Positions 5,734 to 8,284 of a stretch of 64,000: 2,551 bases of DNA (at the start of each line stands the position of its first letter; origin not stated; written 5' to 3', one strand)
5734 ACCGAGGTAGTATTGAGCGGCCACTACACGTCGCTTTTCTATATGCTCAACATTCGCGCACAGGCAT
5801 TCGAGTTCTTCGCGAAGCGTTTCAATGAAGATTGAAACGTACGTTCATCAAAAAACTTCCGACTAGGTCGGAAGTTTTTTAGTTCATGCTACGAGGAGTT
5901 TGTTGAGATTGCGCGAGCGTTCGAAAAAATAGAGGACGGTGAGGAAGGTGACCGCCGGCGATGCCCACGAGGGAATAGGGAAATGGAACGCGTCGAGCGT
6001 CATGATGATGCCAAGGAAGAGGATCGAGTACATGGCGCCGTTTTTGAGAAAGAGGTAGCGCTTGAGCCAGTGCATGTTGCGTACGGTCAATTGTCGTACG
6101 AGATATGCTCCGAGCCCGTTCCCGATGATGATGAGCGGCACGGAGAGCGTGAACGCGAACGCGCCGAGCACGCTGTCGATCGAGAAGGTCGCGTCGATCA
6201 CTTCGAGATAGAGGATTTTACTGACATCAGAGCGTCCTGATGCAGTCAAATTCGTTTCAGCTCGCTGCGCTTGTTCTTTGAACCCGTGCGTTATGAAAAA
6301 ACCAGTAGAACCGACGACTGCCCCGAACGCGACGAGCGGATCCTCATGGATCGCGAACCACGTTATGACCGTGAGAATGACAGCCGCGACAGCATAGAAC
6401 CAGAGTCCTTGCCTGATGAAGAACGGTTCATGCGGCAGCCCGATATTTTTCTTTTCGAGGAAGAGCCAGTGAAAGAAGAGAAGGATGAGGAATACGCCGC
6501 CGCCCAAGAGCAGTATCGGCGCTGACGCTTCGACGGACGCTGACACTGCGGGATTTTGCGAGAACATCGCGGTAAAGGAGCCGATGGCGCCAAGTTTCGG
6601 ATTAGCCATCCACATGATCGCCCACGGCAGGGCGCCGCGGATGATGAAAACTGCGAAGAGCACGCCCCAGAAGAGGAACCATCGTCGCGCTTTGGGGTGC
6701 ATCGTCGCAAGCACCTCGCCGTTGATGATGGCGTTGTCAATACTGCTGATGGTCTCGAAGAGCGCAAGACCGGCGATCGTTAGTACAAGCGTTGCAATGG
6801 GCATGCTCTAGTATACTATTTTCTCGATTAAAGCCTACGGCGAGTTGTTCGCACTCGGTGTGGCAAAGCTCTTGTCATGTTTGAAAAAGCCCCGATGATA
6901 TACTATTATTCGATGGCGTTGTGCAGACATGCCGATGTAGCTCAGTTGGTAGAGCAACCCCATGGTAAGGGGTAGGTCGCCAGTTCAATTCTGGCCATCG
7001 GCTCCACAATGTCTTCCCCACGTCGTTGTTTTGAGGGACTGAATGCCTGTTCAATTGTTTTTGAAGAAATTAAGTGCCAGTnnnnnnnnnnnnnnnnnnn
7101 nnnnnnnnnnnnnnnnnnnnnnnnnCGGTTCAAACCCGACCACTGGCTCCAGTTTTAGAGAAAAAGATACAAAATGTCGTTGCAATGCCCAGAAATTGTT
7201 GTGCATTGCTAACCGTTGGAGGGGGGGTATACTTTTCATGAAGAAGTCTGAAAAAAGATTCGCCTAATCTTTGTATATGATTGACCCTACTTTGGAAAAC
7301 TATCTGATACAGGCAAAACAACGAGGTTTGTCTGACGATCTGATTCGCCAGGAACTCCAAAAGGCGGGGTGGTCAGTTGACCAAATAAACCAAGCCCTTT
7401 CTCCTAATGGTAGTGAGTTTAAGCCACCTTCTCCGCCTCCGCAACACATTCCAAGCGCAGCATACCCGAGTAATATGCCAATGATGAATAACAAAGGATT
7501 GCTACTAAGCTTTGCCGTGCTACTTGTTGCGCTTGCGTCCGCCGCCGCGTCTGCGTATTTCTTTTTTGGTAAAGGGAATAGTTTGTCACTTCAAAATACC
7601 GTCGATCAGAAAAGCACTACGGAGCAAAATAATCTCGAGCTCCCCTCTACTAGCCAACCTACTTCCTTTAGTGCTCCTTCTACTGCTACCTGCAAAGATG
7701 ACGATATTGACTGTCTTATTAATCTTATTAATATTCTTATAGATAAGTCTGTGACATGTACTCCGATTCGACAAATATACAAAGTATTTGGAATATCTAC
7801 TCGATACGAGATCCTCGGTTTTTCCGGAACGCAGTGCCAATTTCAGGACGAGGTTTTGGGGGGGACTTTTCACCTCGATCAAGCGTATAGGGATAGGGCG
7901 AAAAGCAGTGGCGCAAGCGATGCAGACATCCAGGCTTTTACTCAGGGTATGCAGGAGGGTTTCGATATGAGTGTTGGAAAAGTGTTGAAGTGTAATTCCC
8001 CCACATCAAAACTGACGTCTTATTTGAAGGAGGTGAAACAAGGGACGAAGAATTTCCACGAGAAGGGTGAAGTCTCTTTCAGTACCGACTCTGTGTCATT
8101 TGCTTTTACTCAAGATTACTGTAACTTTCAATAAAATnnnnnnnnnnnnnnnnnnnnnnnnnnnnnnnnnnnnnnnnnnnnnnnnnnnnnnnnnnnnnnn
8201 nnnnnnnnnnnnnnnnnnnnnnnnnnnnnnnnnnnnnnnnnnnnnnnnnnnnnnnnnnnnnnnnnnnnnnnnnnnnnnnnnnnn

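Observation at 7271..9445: Shared ~35-residue cytoplasmic helical GW motif on three membrane proteins across two AT-rich islands (possible UBA-like three-helix module)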

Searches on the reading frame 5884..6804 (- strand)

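Call 42: search_protein_families(library=pfam, proteins=[window:5884-6804:-], max_evalue=0.00001)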
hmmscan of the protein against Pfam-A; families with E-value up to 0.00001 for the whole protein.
window:5884-6804:- (306 aa): 2 families
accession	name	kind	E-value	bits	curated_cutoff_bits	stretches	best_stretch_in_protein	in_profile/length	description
PF04332.21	DUF475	-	7e-40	138.1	27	1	22-290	1-279/293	Protein of unknown function (DUF475)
PF03741.22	TerC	-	2.1e-19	70.4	27.8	2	136-271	40-177/178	Integral membrane protein TerC family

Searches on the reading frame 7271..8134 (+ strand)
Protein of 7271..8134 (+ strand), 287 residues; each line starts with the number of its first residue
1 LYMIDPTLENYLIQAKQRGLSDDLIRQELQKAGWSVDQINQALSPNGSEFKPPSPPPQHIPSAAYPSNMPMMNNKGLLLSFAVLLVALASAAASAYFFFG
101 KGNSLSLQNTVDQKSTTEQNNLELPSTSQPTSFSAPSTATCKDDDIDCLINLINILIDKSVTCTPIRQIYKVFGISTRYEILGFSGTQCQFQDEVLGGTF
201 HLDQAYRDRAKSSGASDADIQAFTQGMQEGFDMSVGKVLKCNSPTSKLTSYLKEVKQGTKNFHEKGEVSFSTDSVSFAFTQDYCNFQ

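Call 3: search_protein_families(library=pfam, proteins=[window:7271-8134:+], max_evalue=1)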
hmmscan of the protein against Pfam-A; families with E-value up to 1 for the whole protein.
window:7271-8134:+ (287 aa): 2 families
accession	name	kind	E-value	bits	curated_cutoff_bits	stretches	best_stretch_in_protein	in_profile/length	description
PF20388.3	DUF6683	-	0.12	12.4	23.6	1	74-121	2-45/253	Family of unknown function (DUF6683)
PF02787.25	CPSase_L_D3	-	0.13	12.7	26.6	0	9-26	60-77/80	Carbamoyl-phosphate synthetase large chain, oligomerisation domain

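Call 4: search_protein_families(library=ncbifam, proteins=[window:7271-8134:+], max_evalue=1)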
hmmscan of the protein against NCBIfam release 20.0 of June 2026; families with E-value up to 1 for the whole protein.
window:7271-8134:+ (287 aa): 0 families

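Call 12: list_cluster_members(proteins=[window:7271-8131:+, window:8138-9442:+, window:49190-50962:+, window:9692-10558:+, window:48343-48852:-])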
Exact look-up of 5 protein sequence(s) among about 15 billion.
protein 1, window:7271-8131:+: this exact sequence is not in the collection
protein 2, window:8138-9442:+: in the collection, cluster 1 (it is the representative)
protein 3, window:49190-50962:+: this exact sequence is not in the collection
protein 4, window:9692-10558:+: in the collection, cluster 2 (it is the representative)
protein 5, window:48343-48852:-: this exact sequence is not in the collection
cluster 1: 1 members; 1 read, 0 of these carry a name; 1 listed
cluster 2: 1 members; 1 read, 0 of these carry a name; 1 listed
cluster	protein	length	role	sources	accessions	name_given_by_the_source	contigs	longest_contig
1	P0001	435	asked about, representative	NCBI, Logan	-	-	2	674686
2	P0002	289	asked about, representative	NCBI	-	-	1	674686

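Call 14: find_encoding_contigs(protein=P0001, flank=3000, max_places=4)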
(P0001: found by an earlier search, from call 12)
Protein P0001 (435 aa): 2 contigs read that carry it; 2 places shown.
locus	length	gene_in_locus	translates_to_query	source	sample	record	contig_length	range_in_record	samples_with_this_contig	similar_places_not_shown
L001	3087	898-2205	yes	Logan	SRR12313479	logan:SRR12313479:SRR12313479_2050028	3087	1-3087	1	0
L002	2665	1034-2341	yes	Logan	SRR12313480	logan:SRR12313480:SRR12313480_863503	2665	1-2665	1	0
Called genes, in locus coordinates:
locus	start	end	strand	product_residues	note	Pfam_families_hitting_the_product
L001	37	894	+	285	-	-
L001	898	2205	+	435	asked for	PF07787:TMEM43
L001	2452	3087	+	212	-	?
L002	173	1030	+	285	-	-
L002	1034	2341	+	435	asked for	PF07787:TMEM43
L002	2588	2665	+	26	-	?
